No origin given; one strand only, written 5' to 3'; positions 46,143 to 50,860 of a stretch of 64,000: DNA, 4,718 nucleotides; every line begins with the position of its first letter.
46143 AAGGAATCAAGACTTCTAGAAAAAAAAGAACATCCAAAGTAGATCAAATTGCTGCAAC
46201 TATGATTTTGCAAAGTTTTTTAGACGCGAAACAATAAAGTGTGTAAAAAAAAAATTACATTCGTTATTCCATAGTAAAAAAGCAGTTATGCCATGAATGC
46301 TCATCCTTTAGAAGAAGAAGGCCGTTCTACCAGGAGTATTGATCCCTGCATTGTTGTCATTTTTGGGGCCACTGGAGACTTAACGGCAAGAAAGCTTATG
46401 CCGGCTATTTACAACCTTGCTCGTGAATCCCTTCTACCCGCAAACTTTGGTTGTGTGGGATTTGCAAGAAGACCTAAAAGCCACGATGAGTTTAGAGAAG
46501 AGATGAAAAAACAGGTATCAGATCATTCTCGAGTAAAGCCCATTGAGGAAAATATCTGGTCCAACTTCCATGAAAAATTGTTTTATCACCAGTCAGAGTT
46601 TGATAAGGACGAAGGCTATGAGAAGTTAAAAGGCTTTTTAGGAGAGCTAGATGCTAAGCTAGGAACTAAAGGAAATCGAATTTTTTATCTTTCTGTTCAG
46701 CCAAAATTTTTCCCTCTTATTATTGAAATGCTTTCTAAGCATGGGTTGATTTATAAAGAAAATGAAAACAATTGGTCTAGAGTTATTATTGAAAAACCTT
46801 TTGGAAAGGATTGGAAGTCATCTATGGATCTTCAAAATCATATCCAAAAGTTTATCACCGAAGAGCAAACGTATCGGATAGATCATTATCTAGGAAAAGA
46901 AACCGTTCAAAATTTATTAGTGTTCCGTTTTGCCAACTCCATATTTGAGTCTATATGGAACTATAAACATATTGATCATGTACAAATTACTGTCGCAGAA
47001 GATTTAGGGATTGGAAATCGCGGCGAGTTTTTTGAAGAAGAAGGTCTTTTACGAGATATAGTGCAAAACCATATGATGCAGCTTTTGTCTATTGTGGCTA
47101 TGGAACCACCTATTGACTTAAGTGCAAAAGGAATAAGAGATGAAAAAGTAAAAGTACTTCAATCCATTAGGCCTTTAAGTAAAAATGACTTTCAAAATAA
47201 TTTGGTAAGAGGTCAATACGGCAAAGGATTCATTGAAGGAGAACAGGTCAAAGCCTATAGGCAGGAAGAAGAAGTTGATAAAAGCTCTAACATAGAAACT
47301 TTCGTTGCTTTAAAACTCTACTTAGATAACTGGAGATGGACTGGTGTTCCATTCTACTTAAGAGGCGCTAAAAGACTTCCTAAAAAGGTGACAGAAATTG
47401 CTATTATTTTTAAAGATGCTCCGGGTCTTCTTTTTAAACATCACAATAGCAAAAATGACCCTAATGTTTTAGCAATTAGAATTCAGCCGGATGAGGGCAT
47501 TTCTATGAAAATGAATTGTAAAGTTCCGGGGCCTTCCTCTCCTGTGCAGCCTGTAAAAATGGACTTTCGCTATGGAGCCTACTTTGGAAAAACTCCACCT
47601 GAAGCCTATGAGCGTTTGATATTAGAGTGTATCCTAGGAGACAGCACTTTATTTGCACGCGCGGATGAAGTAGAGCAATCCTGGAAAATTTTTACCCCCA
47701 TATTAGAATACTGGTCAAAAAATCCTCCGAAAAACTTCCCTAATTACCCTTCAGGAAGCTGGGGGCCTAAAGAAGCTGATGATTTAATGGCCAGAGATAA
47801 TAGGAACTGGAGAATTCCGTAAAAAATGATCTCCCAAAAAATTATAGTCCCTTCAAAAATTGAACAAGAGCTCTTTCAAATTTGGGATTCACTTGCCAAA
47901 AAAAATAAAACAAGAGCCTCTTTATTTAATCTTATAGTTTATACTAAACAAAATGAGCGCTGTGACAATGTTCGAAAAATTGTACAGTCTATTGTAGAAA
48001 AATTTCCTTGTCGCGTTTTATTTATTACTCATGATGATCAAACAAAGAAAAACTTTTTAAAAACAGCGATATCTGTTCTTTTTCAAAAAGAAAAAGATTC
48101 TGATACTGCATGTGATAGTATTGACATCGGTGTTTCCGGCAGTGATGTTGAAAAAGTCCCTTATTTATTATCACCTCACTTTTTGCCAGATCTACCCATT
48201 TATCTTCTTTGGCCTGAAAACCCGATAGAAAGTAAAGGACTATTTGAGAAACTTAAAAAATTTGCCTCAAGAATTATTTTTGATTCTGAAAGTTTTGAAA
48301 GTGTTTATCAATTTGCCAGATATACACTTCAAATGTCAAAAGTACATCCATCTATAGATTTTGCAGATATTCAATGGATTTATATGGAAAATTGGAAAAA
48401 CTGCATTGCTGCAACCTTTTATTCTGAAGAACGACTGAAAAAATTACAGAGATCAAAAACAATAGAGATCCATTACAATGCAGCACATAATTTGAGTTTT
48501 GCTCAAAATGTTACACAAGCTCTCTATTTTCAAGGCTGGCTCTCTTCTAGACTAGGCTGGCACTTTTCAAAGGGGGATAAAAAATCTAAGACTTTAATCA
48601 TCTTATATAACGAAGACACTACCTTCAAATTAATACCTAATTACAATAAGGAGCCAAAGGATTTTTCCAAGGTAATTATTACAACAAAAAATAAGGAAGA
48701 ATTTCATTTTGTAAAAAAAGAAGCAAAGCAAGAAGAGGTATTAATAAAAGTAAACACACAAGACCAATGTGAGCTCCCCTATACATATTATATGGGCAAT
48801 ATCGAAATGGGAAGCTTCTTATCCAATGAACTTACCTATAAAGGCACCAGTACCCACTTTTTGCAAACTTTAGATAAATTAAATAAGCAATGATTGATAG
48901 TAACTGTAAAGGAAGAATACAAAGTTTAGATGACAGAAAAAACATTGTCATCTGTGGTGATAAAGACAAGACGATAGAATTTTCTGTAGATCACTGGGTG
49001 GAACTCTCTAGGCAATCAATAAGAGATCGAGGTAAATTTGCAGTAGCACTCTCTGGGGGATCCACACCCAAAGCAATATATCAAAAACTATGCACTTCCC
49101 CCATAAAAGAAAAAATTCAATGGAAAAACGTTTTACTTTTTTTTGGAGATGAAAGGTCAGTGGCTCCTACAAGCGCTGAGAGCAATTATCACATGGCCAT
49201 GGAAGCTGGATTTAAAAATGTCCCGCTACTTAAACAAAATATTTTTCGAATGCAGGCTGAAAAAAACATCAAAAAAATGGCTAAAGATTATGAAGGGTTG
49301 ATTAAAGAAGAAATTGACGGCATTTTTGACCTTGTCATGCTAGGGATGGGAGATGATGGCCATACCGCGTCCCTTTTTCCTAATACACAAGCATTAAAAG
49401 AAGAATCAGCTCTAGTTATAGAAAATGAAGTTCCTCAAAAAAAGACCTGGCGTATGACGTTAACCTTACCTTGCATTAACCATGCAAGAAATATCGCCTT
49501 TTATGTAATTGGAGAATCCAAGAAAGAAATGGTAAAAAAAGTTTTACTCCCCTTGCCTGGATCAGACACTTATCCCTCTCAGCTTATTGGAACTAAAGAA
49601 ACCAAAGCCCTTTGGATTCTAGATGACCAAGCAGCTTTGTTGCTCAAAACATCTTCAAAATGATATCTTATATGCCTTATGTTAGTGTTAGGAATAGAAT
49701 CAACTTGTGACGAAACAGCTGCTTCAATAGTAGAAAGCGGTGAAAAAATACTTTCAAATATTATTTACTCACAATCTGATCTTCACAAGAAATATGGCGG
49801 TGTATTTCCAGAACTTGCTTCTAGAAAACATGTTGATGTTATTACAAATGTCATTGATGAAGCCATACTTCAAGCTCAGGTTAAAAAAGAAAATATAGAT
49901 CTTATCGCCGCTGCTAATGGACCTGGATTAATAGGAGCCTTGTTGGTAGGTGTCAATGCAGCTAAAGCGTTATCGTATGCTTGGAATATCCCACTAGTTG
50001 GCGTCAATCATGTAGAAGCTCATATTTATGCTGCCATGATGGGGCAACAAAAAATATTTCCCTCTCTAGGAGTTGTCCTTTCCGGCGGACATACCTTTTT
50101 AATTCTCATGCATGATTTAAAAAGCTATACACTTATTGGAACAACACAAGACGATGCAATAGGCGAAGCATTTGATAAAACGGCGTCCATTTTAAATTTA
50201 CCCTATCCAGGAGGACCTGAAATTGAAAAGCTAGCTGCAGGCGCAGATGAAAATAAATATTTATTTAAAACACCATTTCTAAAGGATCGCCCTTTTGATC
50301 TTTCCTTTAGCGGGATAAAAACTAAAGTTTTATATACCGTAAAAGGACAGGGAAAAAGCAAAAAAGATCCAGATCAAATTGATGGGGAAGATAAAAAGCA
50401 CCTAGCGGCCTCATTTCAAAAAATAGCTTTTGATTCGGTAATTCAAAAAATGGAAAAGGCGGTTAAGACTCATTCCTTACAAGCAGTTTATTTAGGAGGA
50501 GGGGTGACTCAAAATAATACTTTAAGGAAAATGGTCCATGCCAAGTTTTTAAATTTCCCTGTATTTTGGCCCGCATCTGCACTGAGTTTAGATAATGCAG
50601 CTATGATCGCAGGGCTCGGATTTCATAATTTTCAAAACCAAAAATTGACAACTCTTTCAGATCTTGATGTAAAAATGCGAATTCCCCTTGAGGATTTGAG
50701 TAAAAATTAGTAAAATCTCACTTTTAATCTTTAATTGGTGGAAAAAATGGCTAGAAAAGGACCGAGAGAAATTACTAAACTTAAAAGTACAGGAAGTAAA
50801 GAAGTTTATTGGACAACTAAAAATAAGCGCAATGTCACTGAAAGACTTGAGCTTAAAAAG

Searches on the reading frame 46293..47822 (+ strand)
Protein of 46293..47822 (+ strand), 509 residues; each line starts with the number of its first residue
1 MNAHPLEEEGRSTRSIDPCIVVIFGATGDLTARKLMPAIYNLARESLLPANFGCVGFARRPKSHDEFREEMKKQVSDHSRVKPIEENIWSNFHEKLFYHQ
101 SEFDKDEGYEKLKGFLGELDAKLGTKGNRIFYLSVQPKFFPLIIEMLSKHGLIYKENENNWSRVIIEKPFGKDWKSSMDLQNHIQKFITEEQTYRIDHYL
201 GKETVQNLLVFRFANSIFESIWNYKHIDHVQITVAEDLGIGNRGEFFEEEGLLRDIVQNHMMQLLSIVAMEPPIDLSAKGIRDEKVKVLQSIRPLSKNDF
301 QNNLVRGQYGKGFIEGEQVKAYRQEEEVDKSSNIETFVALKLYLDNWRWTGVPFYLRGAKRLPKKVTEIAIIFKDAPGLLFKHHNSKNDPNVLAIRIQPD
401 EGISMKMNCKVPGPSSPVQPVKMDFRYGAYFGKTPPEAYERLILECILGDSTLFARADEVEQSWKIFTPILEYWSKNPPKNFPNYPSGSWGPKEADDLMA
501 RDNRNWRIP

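Call 33: search_protein_families(library=pfam, proteins=[window:46293-47822:+], max_evalue=0.00001)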
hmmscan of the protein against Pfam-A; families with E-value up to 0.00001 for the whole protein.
window:46293-47822:+ (509 aa): 2 families
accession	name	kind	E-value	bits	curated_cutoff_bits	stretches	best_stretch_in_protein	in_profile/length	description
PF02781.21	G6PD_C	-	6.7e-128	426.3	27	1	209-507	1-296/296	Glucose-6-phosphate dehydrogenase, C-terminal domain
PF00479.28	G6PD_N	-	8.9e-64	215.9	22.1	1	22-207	1-183/183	Glucose-6-phosphate dehydrogenase, NAD binding domain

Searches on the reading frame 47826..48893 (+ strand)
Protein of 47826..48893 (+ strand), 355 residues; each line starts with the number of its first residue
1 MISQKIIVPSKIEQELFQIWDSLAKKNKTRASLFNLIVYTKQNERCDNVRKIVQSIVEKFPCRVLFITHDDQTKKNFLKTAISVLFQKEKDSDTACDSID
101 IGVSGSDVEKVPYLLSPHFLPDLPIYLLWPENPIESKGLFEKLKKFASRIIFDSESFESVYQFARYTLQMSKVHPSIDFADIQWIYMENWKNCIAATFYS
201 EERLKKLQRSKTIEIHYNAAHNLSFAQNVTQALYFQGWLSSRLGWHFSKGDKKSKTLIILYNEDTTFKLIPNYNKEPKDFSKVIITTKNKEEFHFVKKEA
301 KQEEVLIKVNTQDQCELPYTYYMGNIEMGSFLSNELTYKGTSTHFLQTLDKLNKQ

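Call 34: search_protein_families(library=pfam, proteins=[window:47826-48893:+], max_evalue=0.00001)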
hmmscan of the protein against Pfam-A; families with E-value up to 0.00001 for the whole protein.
window:47826-48893:+ (355 aa): 2 families
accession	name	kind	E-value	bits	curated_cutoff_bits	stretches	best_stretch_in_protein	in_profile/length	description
PF10128.15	OpcA_G6PD_assem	-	2.1e-18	66.9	27.9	1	55-159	3-108/118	Glucose-6-phosphate dehydrogenase subunit N-terminal domain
PF20171.3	OpcA_G6PD_C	-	2.1e-09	38.4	27.7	1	179-337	3-123/135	Glucose-6-phosphate dehydrogenase subunit C-terminal domain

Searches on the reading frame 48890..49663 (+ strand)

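Call 34: search_protein_families(library=pfam, proteins=[window:48890-49663:+], max_evalue=0.00001)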
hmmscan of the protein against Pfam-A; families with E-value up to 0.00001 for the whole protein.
window:48890-49663:+ (257 aa): 1 family
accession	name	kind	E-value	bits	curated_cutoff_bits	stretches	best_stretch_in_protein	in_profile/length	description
PF01182.26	Glucosamine_iso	-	6.8e-64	216.2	27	1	24-242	2-225/225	Glucosamine-6-phosphate isomerases/6-phosphogluconolactonase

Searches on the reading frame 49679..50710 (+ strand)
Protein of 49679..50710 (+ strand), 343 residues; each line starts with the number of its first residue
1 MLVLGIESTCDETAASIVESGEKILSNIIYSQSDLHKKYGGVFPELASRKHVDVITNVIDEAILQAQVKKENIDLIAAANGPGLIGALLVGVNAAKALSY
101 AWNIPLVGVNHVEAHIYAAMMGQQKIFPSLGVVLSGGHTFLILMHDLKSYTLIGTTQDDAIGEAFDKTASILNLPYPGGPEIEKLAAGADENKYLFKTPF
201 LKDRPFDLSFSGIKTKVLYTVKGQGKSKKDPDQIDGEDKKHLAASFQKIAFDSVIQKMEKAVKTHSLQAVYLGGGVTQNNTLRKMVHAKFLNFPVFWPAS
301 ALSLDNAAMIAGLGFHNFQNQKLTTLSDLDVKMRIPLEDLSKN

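Call 34: search_protein_families(library=pfam, proteins=[window:49679-50710:+], max_evalue=0.00001)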
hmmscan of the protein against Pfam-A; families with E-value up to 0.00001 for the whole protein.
window:49679-50710:+ (343 aa): 2 families
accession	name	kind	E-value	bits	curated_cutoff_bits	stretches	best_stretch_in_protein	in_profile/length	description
PF00814.31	TsaD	-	1.8e-86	290.5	24.8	1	23-311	1-263/264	tRNA N6-adenosine threonylcarbamoyltransferase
PF22521.2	HypF_C_2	-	2.5e-06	27.9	27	1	234-290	161-217/241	Carbamoyltransferase, Kae1-like Domain, second subdomain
